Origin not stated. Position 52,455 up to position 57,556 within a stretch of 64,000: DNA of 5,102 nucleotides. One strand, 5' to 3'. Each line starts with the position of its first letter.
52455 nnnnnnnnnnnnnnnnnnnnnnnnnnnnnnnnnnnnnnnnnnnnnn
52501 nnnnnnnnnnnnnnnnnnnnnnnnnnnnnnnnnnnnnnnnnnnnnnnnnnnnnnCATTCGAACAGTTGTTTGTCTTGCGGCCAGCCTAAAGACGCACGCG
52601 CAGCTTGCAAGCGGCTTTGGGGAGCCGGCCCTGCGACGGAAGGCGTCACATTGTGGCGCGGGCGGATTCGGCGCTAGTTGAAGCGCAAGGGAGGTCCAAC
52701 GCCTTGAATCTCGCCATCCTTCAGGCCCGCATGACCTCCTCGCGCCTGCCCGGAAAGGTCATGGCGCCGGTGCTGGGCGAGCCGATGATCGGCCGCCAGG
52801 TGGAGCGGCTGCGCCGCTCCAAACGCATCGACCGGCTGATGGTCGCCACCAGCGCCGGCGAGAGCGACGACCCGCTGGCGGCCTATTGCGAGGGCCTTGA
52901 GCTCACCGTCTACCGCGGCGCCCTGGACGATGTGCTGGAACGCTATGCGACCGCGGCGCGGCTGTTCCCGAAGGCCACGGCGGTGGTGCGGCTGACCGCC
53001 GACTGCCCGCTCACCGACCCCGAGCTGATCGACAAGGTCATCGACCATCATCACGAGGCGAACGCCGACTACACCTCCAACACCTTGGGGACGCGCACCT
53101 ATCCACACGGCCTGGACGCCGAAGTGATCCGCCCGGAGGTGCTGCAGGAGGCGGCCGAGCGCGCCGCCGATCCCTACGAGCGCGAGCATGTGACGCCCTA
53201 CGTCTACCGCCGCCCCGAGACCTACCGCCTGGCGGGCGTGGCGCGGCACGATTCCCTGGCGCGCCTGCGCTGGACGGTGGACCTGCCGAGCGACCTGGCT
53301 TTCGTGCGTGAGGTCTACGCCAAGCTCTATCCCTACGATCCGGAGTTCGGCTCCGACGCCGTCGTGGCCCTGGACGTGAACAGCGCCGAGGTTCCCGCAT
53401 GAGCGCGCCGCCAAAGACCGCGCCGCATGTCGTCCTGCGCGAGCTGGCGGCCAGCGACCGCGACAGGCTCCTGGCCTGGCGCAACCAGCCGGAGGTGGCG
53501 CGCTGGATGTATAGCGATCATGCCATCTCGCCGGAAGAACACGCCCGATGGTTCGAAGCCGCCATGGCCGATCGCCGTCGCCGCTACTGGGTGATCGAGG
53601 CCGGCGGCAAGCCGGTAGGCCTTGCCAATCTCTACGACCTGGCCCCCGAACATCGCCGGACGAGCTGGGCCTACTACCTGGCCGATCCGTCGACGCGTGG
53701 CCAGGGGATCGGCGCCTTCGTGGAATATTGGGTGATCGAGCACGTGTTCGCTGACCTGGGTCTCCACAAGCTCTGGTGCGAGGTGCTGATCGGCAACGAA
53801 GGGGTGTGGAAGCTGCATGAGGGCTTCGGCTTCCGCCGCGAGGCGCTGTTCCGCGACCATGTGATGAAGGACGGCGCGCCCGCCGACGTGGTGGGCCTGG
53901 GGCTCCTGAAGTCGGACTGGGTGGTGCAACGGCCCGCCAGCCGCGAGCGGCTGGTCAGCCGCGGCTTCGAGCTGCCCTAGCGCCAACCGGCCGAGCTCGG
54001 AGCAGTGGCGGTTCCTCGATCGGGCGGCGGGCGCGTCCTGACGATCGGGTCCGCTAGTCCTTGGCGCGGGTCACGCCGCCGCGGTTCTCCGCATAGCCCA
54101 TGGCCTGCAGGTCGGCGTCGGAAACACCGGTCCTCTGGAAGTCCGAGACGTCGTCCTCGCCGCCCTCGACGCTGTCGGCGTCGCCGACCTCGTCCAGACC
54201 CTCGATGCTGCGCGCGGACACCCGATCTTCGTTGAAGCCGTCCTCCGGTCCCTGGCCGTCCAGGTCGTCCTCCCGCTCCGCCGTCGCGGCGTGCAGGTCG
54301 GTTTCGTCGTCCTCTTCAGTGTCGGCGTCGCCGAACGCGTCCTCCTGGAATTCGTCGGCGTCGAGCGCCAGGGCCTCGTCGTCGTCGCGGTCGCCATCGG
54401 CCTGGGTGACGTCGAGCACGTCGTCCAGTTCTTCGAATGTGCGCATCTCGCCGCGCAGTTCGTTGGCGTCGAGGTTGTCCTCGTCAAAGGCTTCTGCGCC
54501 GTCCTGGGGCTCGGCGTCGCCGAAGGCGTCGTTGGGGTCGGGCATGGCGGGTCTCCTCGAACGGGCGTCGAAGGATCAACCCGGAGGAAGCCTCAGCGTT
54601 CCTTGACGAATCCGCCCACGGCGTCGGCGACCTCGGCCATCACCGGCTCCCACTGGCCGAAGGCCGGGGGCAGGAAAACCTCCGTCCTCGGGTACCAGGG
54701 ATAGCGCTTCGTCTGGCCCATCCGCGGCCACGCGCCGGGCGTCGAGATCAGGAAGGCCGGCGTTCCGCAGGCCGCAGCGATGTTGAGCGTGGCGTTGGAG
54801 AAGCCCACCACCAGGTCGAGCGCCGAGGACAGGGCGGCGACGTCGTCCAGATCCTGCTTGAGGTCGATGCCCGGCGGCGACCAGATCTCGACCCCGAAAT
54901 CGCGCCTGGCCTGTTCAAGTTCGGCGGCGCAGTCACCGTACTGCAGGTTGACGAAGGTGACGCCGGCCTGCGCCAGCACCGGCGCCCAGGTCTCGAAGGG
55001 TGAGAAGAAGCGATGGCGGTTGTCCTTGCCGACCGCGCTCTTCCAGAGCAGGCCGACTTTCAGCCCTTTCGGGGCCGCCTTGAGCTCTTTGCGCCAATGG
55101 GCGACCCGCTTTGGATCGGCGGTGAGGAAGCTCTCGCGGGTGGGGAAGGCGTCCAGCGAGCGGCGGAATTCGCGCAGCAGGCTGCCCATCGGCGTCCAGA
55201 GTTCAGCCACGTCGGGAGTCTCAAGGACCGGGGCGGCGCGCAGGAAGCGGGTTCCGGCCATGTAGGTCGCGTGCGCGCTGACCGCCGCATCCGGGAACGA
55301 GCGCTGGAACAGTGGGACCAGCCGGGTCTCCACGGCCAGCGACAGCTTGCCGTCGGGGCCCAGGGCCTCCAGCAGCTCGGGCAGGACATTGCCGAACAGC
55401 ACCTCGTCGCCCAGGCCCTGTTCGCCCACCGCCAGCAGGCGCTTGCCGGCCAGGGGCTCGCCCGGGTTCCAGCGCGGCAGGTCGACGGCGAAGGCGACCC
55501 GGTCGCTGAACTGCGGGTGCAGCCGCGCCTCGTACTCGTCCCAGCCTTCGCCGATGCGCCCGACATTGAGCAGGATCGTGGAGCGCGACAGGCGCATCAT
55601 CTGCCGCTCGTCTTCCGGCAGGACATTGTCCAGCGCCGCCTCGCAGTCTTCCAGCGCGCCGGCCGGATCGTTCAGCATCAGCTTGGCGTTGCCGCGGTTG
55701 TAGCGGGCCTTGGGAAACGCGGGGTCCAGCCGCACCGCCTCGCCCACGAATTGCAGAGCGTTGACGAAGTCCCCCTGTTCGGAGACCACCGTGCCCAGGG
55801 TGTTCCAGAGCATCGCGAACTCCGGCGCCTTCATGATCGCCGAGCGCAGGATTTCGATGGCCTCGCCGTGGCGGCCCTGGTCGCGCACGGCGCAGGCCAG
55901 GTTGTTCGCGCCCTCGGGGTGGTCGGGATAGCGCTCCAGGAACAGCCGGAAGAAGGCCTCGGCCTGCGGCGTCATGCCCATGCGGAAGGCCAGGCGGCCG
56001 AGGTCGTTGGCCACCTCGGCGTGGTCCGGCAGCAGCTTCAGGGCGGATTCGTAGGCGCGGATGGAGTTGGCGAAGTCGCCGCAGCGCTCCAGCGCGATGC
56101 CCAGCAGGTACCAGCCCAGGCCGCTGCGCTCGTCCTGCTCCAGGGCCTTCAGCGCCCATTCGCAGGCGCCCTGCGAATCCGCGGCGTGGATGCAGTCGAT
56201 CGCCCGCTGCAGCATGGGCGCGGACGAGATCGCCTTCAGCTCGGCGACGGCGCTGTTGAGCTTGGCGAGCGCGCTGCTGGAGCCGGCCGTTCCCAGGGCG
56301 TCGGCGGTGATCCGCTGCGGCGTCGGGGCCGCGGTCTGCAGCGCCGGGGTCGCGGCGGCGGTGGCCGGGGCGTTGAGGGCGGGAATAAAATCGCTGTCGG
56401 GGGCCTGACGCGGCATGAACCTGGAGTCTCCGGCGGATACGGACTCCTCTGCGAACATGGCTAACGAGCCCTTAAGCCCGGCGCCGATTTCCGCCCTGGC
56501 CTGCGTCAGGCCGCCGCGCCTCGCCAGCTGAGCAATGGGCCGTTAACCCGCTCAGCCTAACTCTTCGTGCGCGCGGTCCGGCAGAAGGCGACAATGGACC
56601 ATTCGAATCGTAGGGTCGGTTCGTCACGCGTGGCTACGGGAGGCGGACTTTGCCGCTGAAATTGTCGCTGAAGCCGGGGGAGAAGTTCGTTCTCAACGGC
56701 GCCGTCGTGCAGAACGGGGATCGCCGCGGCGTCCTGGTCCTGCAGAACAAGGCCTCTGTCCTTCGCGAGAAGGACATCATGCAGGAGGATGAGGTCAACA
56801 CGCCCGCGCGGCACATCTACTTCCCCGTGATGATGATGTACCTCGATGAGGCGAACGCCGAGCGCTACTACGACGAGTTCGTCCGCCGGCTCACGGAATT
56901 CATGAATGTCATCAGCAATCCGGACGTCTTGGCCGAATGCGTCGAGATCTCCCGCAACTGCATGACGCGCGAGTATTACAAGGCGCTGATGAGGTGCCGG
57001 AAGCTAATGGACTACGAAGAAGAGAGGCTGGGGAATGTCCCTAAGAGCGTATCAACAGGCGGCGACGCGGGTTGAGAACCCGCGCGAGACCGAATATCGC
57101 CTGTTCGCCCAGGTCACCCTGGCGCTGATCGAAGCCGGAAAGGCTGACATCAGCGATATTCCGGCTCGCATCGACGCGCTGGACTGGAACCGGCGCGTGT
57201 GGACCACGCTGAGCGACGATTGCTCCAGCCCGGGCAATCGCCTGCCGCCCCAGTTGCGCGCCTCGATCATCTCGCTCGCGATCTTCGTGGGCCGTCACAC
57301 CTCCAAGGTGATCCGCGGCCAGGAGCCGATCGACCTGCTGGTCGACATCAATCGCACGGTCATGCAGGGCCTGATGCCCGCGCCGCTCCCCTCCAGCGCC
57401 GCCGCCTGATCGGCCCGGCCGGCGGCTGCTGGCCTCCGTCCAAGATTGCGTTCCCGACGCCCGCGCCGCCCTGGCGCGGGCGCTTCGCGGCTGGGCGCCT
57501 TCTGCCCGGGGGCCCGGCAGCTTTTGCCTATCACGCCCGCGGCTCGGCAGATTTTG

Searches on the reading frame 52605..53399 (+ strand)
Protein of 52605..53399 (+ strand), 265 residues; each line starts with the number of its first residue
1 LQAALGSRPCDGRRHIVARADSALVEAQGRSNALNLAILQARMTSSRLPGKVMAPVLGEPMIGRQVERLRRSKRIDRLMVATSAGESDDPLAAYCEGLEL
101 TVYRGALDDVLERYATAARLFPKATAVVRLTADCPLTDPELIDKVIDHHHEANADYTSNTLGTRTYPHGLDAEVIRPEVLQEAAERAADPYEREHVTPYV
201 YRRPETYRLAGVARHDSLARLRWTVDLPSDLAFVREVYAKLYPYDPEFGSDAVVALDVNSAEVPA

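Call 85: search_protein_families(library=pfam, proteins=[window:52605-53399:+], max_evalue=0.001)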
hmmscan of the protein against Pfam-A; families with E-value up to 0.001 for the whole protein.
window:52605-53399:+ (265 aa): 2 families
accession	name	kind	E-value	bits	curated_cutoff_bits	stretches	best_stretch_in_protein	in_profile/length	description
PF02348.25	CTP_transf_3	-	3e-31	109.4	22.6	1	37-208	2-170/217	Cytidylyltransferase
PF12804.13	NTP_transf_3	-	7.8e-10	39.6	27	1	50-182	15-140/160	MobA-like NTP transferase domain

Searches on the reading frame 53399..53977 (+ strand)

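Call 85: search_protein_families(library=pfam, proteins=[window:53399-53977:+], max_evalue=0.001)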
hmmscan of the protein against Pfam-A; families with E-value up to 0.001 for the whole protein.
window:53399-53977:+ (193 aa): 5 families
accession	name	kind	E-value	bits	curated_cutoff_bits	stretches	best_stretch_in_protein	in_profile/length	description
PF13302.13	Acetyltransf_3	-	4.2e-21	76.5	25.4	1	11-146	2-138/138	Acetyltransferase (GNAT) domain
PF00583.31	Acetyltransf_1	-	1e-13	52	20.7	1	44-145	17-116/116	Acetyltransferase (GNAT) family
PF13523.12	Acetyltransf_8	-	1.2e-12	48.1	27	1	19-150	4-142/145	Acetyltransferase (GNAT) domain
PF13420.13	Acetyltransf_4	-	9.1e-08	32.7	24.3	1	14-163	2-152/155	Acetyltransferase (GNAT) domain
PF13508.13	Acetyltransf_7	-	0.00028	21.6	27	1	60-122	2-62/84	Acetyltransferase (GNAT) domain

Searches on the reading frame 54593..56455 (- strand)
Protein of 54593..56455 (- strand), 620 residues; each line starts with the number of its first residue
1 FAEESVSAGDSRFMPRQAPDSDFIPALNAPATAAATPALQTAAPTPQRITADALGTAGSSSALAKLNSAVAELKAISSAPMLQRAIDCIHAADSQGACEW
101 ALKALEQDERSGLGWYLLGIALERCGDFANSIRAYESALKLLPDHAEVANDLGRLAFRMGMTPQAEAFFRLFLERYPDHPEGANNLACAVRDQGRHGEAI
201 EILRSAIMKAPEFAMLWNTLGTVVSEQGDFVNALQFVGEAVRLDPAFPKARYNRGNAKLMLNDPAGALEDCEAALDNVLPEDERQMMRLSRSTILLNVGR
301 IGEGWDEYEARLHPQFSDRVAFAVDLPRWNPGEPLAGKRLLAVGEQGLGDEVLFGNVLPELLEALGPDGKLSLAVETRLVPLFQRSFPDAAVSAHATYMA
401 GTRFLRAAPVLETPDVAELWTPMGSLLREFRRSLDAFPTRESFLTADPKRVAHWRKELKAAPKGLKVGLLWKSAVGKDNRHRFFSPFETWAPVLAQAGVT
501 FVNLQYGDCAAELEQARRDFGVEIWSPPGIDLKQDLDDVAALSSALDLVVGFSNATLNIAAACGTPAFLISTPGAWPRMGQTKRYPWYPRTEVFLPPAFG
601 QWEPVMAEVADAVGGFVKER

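Call 4: search_protein_families(library=pfam, proteins=[window:54593-56455:-], max_evalue=0.1)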
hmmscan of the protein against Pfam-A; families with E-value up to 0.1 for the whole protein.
window:54593-56455:- (620 aa): 19 families
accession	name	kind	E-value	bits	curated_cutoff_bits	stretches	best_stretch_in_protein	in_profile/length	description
PF07719.23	TPR_2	-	1.3e-24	84.7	27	2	114-145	3-34/34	Tetratricopeptide repeat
PF00515.34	TPR_1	-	4.9e-21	74.1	27.8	2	114-145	3-34/34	Tetratricopeptide repeat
PF13431.12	TPR_17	-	6.2e-19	67.1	24.4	3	134-166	1-33/34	Tetratricopeptide repeat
PF13432.12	TPR_16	-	1.6e-17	64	32.7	3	116-180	1-65/65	Tetratricopeptide repeat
PF14559.12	TPR_19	-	5.8e-17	62.2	25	2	126-183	5-62/68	Tetratricopeptide repeat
PF13428.12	TPR_14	-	7.2e-16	57.6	23.5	2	115-155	4-44/44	Tetratricopeptide repeat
PF13424.12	TPR_12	-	1.4e-14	54.4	30.1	1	115-176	6-75/77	Tetratricopeptide repeat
PF13414.12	TPR_11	-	9.4e-13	48.1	26.8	2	227-259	7-39/42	TPR repeat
PF13181.12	TPR_8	-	6.3e-12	45.1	25.7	1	115-144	4-33/34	Tetratricopeptide repeat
PF13371.12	TPR_9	-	5.5e-11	42.8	35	2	124-180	7-63/73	Tetratricopeptide repeat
PF23914.1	TPR_CcmH_CycH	-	3.1e-10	40.5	42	2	203-289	39-124/158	Cytochrome c-type biogenesis protein H TPR domain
PF13174.12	TPR_6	-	3e-07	31.1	26.3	1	152-179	6-33/33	Tetratricopeptide repeat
PF13176.12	TPR_7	-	2.8e-06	27.4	27.9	0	115-142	2-29/36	Tetratricopeptide repeat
PF13374.12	TPR_10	-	3.2e-06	27.4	27.5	1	184-207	6-29/42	Tetratricopeptide repeat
PF24575.1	TPR_Slam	-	0.00031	21.6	35.2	0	187-227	54-94/104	Surface lipoprotein assembly modifier, N-terminal TPR repeats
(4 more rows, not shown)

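Call 5: search_protein_families(library=ncbifam, proteins=[window:54593-56455:-], max_evalue=1)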
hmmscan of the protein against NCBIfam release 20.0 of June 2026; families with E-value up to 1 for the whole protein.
window:54593-56455:- (620 aa): 24 families
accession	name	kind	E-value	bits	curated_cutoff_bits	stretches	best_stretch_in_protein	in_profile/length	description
TIGR02917.1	PEP_TPR_lipo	equivalog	2.9e-14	51.9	312.2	1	60-275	210-424/899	XrtA/PEP-CTERM system TPR-repeat protein PrsT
NF040959.1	MamA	equivalog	4.7e-13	49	200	1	94-242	53-201/204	magnetosome protein MamA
NF033758.1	gliding_GltE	equivalog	5.9e-13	48.6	225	1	104-212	78-186/411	adventurous gliding motility TPR repeat lipoprotein GltE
TIGR02521.1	type_IV_pilW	equivalog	7.3e-13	48.6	154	1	81-237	34-192/234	type IV pilus biogenesis/stability protein PilW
NF033762.1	social_mot_Tgl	equivalog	7.6e-10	38.6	225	1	106-255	25-177/252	social motility TPR repeat lipoprotein Tgl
NF052415.1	T3SS_chap_SctY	equivalog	2.5e-09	37.6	70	2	152-233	12-96/106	type III secretion apparatus assembly chaperone SctY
NF033920.0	C39_PA2778_fam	equivalog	4e-09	36.3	150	2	121-210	165-254/255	PA2778 family cysteine peptidase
TIGR02552.1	LcrH_SycD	equivalog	5.5e-08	32.6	104.8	2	192-276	30-114/136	SycD/LcrH family type III secretion system chaperone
TIGR03939.1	PGA_TPR_OMP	equivalog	1.6e-07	29.9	366.65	1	124-292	31-197/800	poly-beta-1,6 N-acetyl-D-glucosamine export porin PgaA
TIGR00990.1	3a0801s09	subfamily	1.6e-06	27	757.25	1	63-260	351-554/615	mitochondrial import receptor subunit TOM70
TIGR02795.1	tol_pal_ybgF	equivalog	2.3e-05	24.9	90.1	1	115-182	42-112/119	tol-pal system protein YbgF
NF047558.1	TPR_END_plus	domain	0.00013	21.8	32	1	185-213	4-32/56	TPR end-of-group domain-containing protein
NF008391.2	PRK11189.1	equivalog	0.00013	21.5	250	1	205-266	90-151/297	lipoprotein NlpI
NF008757.0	PRK11788.1-5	equivalog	0.00066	18.9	363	1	88-229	190-331/388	lipopolysaccharide assembly protein LapB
TIGR04510.1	mod_pep_cyc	subfamily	0.002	16.7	400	1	220-315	404-499/814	putative peptide modification system cyclase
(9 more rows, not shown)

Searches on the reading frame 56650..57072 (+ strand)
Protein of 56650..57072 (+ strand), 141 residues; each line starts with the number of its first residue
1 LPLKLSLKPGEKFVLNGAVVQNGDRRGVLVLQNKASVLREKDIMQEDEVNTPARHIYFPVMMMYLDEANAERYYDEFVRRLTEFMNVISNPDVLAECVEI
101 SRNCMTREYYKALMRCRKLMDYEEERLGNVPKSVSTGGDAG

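Call 4: search_protein_families(library=pfam, proteins=[window:56650-57072:+], max_evalue=0.1)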
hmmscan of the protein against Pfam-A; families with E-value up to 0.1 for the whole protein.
window:56650-57072:+ (141 aa): 3 families
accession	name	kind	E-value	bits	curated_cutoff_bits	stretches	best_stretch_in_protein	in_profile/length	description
PF07378.16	FlbT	-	3.6e-47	159.9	27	1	3-126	1-124/125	Flagellar protein FlbT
PF23195.1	UBQLN1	-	0.056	13.6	27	0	76-104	33-61/70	Ubiquilin-1-like domain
PF03298.18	Stanniocalcin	-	0.066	13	23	0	89-135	134-177/200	Stanniocalcin family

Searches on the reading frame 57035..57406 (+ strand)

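Call 4: search_protein_families(library=pfam, proteins=[window:57035-57406:+], max_evalue=0.1)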
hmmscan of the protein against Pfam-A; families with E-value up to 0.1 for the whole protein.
window:57035-57406:+ (124 aa): 1 family
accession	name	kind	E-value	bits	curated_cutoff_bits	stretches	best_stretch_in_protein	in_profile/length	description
PF07309.16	FlaF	-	1.7e-34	118.6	23.6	1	4-113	3-113/113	Flagellar protein FlaF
